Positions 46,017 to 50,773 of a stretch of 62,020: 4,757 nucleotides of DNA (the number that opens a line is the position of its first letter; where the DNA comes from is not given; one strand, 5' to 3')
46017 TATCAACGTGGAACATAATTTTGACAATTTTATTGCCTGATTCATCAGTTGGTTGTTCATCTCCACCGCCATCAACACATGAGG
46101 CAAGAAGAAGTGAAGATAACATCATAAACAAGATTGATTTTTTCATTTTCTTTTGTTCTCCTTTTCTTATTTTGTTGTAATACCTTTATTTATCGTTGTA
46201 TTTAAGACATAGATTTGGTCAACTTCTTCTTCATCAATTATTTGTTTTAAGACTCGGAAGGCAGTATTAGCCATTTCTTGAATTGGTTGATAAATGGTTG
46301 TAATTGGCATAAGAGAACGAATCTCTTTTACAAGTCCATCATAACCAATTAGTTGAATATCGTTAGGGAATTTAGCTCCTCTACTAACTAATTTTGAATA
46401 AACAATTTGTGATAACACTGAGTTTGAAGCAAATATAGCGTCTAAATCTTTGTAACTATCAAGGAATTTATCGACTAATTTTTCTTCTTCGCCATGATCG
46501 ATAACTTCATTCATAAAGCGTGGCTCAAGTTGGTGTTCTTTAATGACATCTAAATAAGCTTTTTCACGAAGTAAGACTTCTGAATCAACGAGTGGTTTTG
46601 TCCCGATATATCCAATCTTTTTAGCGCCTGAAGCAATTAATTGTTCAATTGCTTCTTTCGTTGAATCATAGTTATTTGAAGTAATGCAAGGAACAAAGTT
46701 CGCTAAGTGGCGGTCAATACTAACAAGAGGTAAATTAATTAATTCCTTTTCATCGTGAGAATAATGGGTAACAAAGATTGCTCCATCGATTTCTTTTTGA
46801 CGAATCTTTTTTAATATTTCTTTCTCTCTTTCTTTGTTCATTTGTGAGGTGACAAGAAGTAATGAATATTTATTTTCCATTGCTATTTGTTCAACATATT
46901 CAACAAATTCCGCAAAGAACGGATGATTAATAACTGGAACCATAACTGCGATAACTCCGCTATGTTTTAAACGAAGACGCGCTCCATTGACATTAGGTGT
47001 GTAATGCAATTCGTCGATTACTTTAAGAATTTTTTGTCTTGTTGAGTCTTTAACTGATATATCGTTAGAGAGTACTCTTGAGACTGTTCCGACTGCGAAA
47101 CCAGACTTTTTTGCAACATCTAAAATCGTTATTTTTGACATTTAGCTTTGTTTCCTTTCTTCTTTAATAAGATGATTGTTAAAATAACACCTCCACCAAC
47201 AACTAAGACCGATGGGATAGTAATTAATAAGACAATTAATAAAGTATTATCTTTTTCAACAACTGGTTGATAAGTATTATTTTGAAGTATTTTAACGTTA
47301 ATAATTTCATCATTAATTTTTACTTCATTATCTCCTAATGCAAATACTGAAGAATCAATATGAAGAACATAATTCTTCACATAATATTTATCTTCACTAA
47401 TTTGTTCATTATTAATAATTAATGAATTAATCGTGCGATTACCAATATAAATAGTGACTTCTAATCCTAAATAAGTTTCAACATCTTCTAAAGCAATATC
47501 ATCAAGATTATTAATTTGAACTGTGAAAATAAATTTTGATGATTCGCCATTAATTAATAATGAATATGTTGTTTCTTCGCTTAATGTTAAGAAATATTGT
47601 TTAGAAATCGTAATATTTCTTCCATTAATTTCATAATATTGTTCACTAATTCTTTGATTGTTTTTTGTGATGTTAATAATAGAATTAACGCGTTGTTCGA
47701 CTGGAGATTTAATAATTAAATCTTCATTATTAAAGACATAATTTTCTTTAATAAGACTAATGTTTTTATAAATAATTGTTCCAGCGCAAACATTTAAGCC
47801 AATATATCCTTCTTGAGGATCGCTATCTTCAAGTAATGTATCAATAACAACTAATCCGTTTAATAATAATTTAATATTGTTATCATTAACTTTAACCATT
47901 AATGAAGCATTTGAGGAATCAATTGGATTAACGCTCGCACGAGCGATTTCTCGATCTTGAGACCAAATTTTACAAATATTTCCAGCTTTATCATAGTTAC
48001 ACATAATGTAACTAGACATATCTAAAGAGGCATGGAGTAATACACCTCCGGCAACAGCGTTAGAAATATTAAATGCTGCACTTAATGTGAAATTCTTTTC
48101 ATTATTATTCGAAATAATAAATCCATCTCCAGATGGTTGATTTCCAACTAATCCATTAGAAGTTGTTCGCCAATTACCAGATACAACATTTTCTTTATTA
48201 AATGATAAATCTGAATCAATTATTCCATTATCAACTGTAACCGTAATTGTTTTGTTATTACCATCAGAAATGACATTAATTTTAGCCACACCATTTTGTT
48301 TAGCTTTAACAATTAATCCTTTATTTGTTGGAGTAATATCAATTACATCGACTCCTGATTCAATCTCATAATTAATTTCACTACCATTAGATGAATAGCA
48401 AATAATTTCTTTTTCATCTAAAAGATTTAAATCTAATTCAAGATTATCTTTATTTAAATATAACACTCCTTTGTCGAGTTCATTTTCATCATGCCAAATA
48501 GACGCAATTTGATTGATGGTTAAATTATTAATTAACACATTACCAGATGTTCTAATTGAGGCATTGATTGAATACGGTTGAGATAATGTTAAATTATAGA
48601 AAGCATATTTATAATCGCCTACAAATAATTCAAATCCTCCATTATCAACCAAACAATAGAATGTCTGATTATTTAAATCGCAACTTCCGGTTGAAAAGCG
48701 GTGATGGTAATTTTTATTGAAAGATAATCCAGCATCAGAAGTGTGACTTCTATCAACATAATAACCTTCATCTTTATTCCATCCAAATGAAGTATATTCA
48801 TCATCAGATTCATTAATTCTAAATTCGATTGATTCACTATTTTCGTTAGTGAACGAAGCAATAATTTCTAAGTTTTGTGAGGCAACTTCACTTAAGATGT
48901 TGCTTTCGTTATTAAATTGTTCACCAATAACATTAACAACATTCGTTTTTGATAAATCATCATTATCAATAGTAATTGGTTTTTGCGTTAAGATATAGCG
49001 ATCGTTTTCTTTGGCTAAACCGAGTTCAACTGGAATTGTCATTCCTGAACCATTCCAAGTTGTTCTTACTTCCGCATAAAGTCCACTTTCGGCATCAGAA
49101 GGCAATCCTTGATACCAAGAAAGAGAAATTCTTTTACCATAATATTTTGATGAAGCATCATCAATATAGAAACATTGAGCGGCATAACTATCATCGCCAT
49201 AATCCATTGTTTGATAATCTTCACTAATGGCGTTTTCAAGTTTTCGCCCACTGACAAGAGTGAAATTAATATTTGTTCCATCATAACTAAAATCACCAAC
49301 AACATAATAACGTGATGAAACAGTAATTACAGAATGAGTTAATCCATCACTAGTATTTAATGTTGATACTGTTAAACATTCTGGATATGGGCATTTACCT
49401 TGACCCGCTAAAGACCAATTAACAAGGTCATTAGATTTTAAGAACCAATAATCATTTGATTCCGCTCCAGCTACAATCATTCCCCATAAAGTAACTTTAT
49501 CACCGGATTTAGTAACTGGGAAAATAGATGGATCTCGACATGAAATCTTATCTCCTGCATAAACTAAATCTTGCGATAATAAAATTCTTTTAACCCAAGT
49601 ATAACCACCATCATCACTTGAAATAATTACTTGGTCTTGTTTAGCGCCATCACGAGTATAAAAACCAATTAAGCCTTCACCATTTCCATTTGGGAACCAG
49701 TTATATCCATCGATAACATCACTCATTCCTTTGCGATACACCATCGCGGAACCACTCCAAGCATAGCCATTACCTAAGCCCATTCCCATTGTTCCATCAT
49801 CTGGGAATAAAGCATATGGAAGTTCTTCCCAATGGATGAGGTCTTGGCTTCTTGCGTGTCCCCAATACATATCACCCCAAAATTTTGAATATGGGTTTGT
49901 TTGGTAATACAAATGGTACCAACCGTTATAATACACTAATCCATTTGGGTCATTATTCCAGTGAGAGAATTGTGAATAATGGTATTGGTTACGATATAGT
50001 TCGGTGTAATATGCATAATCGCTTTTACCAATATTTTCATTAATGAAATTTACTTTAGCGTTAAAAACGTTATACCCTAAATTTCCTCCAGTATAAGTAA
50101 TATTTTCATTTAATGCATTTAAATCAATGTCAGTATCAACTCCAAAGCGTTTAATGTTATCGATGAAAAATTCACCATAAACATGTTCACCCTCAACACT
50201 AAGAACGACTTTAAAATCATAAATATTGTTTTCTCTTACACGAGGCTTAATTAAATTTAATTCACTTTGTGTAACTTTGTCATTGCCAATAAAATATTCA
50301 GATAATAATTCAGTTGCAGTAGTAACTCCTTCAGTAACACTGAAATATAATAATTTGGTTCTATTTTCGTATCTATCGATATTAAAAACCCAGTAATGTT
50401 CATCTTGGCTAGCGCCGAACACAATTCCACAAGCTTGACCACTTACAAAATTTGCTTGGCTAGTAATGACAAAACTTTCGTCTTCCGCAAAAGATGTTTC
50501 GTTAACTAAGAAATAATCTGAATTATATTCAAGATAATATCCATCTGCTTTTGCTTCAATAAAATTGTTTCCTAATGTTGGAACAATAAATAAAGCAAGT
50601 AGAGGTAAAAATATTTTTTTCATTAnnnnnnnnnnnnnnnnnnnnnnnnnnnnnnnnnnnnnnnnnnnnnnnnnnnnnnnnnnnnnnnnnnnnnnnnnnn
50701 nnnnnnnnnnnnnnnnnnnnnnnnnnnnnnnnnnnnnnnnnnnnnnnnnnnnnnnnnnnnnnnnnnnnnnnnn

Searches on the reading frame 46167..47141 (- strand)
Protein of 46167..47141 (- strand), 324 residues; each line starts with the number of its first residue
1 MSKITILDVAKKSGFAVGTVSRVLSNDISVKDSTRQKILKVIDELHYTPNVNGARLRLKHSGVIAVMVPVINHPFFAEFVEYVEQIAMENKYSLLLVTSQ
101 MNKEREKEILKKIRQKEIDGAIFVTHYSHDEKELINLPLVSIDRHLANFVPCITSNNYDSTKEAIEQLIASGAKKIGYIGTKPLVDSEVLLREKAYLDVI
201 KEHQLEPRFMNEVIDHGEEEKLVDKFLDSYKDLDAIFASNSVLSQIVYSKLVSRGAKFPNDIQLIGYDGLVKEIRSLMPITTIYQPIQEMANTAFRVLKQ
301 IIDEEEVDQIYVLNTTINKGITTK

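Call 12: search_protein_families(library=pfam, proteins=[window:46167-47141:-], max_evalue=0.0001)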
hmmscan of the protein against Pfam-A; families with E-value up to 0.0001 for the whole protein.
window:46167-47141:- (324 aa): 4 families
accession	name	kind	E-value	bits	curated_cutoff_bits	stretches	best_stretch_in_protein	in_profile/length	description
PF13377.12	Peripla_BP_3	-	1e-15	58.6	26.5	1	166-311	2-154/167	Periplasmic binding protein-like domain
PF00532.27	Peripla_BP_1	-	2.6e-15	57.1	22.2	1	62-310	2-271/281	Periplasmic binding proteins and sugar binding domain of LacI family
PF00356.27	LacI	-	7.4e-15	54.9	27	1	5-50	1-46/46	Bacterial regulatory proteins, lacI family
PF13407.12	Peripla_BP_4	-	1.6e-11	44.7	35.1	1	64-305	1-257/258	Periplasmic binding protein domain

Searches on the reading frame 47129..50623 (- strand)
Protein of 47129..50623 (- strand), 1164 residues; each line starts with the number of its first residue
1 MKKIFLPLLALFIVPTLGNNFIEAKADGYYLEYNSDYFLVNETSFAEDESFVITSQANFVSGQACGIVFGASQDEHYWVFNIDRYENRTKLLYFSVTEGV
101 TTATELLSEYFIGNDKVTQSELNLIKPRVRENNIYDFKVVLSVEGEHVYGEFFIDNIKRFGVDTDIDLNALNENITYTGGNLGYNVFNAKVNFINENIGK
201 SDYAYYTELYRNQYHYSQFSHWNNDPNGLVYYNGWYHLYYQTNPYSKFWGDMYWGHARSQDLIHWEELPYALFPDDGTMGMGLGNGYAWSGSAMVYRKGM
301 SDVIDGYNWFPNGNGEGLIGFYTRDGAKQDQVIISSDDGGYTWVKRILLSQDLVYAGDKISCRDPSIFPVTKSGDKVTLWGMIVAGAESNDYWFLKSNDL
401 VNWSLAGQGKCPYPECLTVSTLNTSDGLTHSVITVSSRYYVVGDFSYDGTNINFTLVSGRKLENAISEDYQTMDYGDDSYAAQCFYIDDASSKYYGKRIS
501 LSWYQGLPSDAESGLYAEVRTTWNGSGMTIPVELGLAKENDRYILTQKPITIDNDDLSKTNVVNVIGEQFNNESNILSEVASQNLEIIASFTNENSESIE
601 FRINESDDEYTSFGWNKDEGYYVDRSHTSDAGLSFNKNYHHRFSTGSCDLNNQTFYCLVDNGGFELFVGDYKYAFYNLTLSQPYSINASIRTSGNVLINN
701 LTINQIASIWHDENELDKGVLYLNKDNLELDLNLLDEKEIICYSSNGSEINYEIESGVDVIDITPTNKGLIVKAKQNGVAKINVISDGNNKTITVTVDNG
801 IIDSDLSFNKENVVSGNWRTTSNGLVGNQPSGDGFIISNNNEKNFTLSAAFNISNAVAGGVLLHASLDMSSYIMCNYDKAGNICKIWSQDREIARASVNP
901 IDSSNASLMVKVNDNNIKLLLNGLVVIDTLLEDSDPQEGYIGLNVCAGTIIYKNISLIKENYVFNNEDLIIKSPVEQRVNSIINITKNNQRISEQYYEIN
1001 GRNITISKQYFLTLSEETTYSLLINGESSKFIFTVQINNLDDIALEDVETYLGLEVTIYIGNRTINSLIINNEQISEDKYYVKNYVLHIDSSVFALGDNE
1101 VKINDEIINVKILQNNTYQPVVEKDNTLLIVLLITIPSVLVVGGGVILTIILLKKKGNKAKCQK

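Call 12: search_protein_families(library=pfam, proteins=[window:47129-50623:-], max_evalue=0.0001)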
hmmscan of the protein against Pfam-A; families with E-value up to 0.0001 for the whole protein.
window:47129-50623:- (1164 aa): 2 families
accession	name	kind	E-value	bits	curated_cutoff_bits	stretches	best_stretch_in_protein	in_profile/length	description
PF00251.26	Glyco_hydro_32N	-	3.6e-48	165.1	22.1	1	215-549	1-307/307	Glycosyl hydrolases family 32 N-terminal domain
PF06439.18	3keto-disac_hyd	-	7.8e-09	36.3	26.8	1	815-957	23-186/187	3-keto-disaccharide hydrolase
